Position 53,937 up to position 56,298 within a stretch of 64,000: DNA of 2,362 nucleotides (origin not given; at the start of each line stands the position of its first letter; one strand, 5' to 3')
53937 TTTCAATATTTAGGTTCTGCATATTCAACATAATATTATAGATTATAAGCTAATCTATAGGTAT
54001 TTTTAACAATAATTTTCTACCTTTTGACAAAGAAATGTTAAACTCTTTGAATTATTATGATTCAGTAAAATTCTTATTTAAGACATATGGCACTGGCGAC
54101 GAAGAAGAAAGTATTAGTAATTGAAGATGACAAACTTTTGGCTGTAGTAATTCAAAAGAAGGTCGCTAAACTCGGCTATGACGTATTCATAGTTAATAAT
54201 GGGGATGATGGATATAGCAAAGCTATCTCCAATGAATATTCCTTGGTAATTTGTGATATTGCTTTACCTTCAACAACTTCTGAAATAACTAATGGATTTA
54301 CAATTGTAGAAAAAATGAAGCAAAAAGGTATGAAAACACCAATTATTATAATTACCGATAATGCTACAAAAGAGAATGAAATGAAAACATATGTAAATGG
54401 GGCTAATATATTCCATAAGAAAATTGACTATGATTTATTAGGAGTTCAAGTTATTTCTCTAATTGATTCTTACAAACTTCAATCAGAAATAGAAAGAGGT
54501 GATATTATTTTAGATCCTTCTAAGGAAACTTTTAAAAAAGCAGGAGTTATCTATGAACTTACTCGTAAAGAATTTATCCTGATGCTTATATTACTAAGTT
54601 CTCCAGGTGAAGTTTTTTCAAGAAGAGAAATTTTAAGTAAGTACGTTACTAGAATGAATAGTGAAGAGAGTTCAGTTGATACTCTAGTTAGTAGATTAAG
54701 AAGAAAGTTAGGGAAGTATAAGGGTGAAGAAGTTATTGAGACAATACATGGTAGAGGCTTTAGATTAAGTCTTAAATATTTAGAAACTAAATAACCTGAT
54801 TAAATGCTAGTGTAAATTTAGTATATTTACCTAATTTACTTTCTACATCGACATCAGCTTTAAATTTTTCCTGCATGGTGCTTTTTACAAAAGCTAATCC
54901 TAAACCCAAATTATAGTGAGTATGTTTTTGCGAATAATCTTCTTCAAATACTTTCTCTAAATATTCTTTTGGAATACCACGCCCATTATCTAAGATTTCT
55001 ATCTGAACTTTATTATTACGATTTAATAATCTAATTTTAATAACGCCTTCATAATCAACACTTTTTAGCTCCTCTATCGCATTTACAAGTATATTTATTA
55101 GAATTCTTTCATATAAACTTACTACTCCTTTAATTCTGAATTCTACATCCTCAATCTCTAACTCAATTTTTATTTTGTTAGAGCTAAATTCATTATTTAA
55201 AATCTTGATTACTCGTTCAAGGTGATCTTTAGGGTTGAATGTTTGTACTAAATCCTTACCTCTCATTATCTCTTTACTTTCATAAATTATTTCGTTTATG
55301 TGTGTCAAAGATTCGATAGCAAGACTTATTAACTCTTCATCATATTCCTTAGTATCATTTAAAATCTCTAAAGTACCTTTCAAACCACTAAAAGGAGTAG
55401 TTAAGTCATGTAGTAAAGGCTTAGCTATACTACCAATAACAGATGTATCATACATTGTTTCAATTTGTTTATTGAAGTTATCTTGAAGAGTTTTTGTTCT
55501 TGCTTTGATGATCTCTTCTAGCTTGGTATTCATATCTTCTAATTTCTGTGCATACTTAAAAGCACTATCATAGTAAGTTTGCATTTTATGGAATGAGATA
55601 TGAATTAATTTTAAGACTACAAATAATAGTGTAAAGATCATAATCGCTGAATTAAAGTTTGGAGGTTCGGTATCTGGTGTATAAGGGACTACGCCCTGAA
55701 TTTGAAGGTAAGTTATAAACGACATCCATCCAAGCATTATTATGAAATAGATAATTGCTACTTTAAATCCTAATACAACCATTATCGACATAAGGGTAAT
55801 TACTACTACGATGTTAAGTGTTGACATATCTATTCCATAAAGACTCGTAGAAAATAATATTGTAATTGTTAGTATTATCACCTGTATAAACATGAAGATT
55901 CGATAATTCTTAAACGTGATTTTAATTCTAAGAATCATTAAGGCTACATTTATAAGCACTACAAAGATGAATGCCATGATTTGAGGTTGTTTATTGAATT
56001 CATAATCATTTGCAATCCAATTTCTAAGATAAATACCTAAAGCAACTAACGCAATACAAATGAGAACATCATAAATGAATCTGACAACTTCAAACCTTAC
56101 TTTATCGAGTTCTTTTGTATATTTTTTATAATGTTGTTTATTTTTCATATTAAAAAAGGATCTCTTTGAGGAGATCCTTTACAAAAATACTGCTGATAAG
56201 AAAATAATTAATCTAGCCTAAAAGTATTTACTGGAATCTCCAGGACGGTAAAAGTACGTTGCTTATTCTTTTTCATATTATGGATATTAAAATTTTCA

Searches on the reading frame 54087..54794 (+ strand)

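Call 7: search_protein_families(library=pfam, proteins=[window:54087-54794:+], max_evalue=0.01)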
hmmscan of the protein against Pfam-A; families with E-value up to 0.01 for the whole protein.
window:54087-54794:+ (235 aa): 2 families
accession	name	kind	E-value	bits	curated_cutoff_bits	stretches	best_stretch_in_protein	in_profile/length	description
PF00486.34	Trans_reg_C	-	1.3e-16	60.9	26.2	1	157-227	5-77/77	Transcriptional regulatory protein, C terminal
PF00072.30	Response_reg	-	3.1e-14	53.5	30.2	1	9-112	1-100/111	Response regulator receiver domain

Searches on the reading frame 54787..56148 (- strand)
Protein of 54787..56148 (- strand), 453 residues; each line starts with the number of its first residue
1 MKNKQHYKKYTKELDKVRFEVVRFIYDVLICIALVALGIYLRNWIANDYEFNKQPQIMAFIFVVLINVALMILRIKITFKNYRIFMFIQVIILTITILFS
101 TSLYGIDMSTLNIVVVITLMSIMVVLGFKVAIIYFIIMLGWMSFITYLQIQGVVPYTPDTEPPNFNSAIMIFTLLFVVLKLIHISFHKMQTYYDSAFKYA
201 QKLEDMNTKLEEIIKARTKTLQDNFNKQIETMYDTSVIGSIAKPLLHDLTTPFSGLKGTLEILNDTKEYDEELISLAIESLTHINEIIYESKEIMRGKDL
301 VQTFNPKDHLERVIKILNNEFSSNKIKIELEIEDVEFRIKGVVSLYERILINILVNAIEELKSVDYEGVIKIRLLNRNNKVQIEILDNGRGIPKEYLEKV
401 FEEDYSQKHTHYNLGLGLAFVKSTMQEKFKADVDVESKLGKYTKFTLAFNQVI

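Call 7: search_protein_families(library=pfam, proteins=[window:54787-56148:-], max_evalue=0.01)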
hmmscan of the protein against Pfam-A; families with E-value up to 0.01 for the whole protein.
window:54787-56148:- (453 aa): 4 families
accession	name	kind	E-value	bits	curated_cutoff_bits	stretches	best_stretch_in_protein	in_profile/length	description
PF02518.31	HATPase_c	-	8.5e-18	65.3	26.4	1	346-449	6-107/111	Histidine kinase-, DNA gyrase B-, and HSP90-like ATPase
PF14501.12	HATPase_c_5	-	1.3e-06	28.7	22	1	348-438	8-91/102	GHKL domain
PF00512.31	HisKA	-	2.1e-05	24.9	26.9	1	246-290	10-56/66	His Kinase A (phospho-acceptor) domain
PF13581.12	HATPase_c_2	-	0.0055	17.2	27.4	0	354-427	40-111/127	Histidine kinase-like ATPase domain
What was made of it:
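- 54087..56148 (.): Convergent, overlapping OmpR-type response regulator (+) and histidine kinase (-). Pfam (call 7).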
